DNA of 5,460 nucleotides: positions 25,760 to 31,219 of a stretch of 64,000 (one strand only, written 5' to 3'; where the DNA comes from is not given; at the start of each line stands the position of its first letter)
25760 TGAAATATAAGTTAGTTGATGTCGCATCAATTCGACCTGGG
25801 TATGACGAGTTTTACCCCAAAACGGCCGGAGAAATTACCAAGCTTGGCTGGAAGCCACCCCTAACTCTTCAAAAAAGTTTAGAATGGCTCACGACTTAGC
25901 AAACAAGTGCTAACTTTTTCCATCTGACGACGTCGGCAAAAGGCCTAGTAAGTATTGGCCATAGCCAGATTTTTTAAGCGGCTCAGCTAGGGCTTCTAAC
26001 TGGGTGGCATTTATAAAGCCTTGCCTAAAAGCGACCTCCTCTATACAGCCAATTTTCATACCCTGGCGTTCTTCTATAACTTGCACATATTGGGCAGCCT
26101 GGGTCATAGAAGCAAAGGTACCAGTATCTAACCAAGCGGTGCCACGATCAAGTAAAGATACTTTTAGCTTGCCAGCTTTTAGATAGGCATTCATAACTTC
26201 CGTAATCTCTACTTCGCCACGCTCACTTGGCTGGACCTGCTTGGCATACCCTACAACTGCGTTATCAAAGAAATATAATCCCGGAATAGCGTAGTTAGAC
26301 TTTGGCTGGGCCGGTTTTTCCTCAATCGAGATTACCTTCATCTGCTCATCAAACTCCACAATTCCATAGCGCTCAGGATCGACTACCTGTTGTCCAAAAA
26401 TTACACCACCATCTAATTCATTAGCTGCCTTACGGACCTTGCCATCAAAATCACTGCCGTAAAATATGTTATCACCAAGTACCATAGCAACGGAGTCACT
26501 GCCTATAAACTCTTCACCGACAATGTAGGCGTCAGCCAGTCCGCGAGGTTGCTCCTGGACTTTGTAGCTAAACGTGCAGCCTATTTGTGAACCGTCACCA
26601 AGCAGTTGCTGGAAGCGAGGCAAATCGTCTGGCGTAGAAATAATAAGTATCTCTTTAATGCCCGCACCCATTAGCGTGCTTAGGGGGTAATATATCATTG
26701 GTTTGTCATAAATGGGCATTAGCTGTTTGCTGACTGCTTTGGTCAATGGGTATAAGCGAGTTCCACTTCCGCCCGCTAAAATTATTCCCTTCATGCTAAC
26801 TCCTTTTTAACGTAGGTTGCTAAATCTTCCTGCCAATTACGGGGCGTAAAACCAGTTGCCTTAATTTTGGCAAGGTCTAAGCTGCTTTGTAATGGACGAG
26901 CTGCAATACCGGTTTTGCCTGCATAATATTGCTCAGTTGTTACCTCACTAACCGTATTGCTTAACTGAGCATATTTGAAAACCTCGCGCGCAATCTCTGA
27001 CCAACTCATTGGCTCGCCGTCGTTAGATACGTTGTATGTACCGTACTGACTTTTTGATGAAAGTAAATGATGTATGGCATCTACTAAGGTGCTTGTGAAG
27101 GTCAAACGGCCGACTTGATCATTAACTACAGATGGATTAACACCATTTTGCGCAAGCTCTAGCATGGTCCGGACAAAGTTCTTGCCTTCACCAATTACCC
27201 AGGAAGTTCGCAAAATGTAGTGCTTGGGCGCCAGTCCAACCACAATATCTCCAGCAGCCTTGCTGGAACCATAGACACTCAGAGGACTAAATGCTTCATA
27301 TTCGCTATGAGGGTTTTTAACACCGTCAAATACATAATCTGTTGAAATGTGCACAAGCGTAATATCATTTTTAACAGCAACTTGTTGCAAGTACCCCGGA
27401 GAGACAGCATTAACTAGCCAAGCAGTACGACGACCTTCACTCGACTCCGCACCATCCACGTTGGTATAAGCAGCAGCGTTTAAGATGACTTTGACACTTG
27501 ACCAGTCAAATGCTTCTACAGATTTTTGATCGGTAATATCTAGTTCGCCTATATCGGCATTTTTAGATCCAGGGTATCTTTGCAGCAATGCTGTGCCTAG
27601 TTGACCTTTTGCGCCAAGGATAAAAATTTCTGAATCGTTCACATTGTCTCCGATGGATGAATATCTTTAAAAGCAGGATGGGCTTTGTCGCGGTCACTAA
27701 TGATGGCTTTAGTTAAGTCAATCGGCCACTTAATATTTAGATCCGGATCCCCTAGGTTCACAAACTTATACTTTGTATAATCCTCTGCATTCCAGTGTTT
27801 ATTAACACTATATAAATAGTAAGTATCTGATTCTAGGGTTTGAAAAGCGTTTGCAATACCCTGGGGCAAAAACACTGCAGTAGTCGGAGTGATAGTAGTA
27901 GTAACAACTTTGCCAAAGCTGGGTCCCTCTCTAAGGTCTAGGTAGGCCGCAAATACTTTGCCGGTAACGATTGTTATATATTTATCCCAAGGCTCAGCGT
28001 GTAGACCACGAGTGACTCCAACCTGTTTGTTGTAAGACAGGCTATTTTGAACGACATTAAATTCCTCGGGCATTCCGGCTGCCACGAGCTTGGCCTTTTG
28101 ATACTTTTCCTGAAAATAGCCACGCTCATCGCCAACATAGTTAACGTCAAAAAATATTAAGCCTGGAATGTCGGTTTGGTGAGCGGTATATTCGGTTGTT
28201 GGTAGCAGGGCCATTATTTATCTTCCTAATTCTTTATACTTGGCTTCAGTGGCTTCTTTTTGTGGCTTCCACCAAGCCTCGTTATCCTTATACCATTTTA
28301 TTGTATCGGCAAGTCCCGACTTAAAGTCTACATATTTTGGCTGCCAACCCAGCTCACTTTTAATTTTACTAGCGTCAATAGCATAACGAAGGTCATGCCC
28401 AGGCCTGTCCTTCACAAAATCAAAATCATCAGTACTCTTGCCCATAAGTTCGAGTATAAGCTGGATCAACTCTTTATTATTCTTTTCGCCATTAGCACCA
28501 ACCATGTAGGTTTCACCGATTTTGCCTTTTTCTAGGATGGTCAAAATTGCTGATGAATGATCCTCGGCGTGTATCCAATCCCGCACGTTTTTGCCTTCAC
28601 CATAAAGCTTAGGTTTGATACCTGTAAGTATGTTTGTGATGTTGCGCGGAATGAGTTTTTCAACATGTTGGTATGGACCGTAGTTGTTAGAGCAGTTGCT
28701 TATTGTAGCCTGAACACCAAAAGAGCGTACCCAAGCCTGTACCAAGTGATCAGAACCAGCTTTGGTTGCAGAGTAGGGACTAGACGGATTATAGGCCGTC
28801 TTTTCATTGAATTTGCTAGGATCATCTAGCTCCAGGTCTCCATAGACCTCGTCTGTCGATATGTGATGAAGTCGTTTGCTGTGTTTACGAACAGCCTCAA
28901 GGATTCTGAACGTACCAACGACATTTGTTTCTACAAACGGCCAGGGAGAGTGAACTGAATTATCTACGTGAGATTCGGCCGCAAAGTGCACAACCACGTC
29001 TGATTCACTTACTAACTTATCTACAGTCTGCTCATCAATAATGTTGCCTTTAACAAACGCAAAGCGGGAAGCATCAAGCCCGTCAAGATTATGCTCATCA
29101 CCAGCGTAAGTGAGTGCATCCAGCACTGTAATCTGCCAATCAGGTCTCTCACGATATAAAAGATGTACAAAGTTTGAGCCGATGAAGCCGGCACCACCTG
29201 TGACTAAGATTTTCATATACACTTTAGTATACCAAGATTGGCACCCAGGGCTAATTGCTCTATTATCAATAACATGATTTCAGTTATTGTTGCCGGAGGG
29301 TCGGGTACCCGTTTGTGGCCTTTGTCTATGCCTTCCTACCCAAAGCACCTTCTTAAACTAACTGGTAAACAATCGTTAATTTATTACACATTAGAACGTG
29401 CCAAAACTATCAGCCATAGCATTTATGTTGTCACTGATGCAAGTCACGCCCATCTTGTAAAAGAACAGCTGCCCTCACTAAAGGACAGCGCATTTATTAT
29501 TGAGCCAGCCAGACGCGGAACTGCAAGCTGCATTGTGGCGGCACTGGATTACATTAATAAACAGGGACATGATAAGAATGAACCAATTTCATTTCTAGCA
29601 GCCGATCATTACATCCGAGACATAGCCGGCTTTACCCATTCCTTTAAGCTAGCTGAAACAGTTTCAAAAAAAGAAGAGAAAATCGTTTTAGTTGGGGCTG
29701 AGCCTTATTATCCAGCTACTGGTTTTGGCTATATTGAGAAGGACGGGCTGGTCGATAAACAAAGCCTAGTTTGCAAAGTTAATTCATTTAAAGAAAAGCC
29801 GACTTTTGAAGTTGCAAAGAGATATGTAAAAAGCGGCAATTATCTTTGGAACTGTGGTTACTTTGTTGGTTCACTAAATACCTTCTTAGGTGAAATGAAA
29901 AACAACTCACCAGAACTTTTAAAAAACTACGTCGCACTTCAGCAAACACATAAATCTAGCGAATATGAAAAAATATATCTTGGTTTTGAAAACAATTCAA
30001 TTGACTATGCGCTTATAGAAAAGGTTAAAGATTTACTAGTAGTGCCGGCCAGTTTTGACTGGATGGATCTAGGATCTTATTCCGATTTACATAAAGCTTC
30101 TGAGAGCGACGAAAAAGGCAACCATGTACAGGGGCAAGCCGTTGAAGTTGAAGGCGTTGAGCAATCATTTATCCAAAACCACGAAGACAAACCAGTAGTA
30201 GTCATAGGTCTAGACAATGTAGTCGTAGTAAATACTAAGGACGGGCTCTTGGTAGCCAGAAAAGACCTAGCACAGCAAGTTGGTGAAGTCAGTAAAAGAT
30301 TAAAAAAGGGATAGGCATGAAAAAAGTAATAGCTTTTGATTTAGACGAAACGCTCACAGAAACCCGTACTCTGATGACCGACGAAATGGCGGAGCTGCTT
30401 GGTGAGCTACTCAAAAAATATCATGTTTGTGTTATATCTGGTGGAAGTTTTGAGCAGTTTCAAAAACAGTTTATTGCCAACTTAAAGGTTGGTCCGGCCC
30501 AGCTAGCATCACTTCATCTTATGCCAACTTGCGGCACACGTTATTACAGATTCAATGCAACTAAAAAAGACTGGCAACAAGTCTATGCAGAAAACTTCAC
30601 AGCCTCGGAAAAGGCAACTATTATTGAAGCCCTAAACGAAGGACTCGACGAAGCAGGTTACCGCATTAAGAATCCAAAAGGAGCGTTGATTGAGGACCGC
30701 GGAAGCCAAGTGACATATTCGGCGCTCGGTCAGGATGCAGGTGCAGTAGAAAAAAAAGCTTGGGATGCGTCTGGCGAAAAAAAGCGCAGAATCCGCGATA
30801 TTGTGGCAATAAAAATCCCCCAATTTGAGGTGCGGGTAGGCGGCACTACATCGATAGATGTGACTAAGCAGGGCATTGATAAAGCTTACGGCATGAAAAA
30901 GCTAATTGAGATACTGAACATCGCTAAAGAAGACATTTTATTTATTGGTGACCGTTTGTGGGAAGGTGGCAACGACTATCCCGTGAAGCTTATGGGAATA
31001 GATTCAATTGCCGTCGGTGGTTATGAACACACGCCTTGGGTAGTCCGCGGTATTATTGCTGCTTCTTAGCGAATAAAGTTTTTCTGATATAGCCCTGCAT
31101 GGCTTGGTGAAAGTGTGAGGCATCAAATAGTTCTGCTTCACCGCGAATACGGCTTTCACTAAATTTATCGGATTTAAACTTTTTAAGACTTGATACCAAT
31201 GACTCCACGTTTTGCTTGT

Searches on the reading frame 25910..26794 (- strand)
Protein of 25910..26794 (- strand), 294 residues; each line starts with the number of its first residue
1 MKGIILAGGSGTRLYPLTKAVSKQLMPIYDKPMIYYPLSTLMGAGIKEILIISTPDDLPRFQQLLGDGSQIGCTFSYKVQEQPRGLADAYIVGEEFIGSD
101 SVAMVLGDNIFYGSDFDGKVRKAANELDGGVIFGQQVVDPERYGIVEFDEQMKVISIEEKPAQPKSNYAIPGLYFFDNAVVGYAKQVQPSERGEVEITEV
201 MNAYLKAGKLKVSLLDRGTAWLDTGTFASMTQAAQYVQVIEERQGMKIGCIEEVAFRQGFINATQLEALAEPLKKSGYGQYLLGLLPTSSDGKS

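Call 88: search_protein_families(library=pfam, proteins=[window:25910-26794:-], max_evalue=0.0001)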
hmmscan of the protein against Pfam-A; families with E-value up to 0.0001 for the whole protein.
window:25910-26794:- (294 aa): 2 families
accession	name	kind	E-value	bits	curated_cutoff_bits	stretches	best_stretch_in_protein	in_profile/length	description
PF00483.29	NTP_transferase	-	2.1e-71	240.8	21.2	1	2-237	1-242/245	Nucleotidyl transferase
PF12804.13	NTP_transf_3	-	1.2e-08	35.8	27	1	3-131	1-118/160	MobA-like NTP transferase domain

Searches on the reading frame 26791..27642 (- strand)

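Call 88: search_protein_families(library=pfam, proteins=[window:26791-27642:-], max_evalue=0.0001)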
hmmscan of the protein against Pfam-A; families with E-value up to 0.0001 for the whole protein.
window:26791-27642:- (283 aa): 4 families
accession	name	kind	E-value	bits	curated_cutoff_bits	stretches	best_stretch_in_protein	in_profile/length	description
PF04321.23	RmlD_sub_bind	-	8.8e-66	222.3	27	1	5-280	2-284/287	RmlD substrate binding domain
PF01370.27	Epimerase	-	3.4e-13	50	20.9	1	6-205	1-239/240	NAD dependent epimerase/dehydratase family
PF16363.11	GDP_Man_Dehyd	-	3.2e-07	30.6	27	1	26-136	51-165/332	GDP-mannose 4,6 dehydratase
PF02719.21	Polysacc_synt_2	-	6.1e-05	22.8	20.2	0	35-233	62-255/293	Polysaccharide biosynthesis protein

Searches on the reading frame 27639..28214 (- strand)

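Call 88: search_protein_families(library=pfam, proteins=[window:27639-28214:-], max_evalue=0.0001)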
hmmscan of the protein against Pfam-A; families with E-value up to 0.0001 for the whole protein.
window:27639-28214:- (191 aa): 1 family
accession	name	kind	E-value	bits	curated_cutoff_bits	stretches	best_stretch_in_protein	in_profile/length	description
PF00908.23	dTDP_sugar_isom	-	3.5e-38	131.4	27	1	13-184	1-168/168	dTDP-4-dehydrorhamnose 3,5-epimerase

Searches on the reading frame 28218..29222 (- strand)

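Call 88: search_protein_families(library=pfam, proteins=[window:28218-29222:-], max_evalue=0.0001)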
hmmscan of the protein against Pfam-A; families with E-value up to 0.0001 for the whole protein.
window:28218-29222:- (334 aa): 6 families
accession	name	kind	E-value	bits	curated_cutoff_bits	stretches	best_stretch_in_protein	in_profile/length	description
PF16363.11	GDP_Man_Dehyd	-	4.7e-79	266.7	27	1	6-306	1-331/332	GDP-mannose 4,6 dehydratase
PF01370.27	Epimerase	-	1.2e-62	211.9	20.9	1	5-242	1-240/240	NAD dependent epimerase/dehydratase family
PF01073.25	3Beta_HSD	-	3e-19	69.5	22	1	6-226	1-225/280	3-beta hydroxysteroid dehydrogenase/isomerase family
PF07993.18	NAD_binding_4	-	2.8e-14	53.3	20.1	1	7-179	1-206/258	Male sterility protein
PF04321.23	RmlD_sub_bind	-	3.6e-14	53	27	1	3-165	1-140/287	RmlD substrate binding domain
PF02719.21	Polysacc_synt_2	-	7.6e-13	48.7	20.2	1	5-126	1-131/293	Polysaccharide biosynthesis protein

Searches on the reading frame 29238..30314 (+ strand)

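Call 72: search_protein_families(library=pfam, proteins=[window:29238-30314:+], max_evalue=0.001)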
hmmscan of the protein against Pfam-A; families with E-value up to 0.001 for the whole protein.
window:29238-30314:+ (358 aa): 3 families
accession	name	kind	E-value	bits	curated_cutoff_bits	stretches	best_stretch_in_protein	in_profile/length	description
PF00483.29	NTP_transferase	-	1.1e-43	150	21.2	1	15-293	2-244/245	Nucleotidyl transferase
PF22640.1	ManC_GMP_beta-helix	-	3.4e-10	40.1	27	1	302-355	4-55/55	MannoseP isomerase/GMP-like beta-helix domain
PF12804.13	NTP_transf_3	-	4.3e-07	30.7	27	1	16-124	2-96/160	MobA-like NTP transferase domain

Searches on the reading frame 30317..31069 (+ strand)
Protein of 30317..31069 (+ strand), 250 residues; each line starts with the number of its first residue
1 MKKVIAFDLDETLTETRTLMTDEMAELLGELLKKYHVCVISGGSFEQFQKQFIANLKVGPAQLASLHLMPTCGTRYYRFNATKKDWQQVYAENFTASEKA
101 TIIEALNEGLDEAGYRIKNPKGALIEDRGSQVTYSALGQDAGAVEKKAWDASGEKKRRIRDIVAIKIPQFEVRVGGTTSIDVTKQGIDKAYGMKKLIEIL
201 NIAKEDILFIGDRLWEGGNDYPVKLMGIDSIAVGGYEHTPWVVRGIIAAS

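Call 88: search_protein_families(library=pfam, proteins=[window:30317-31069:+], max_evalue=0.0001)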
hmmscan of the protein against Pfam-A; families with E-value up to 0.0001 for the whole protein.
window:30317-31069:+ (250 aa): 3 families
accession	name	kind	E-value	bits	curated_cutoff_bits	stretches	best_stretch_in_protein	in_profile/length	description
PF08282.18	Hydrolase_3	-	2.5e-11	44.2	20.9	1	5-213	1-212/255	haloacid dehalogenase-like hydrolase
PF03332.19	PMM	-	2.2e-09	37.9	22.4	1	24-223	1-194/221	Eukaryotic phosphomannomutase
PF00702.32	Hydrolase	-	7.5e-08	33.4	26.4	0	3-55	2-53/191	haloacid dehalogenase-like hydrolase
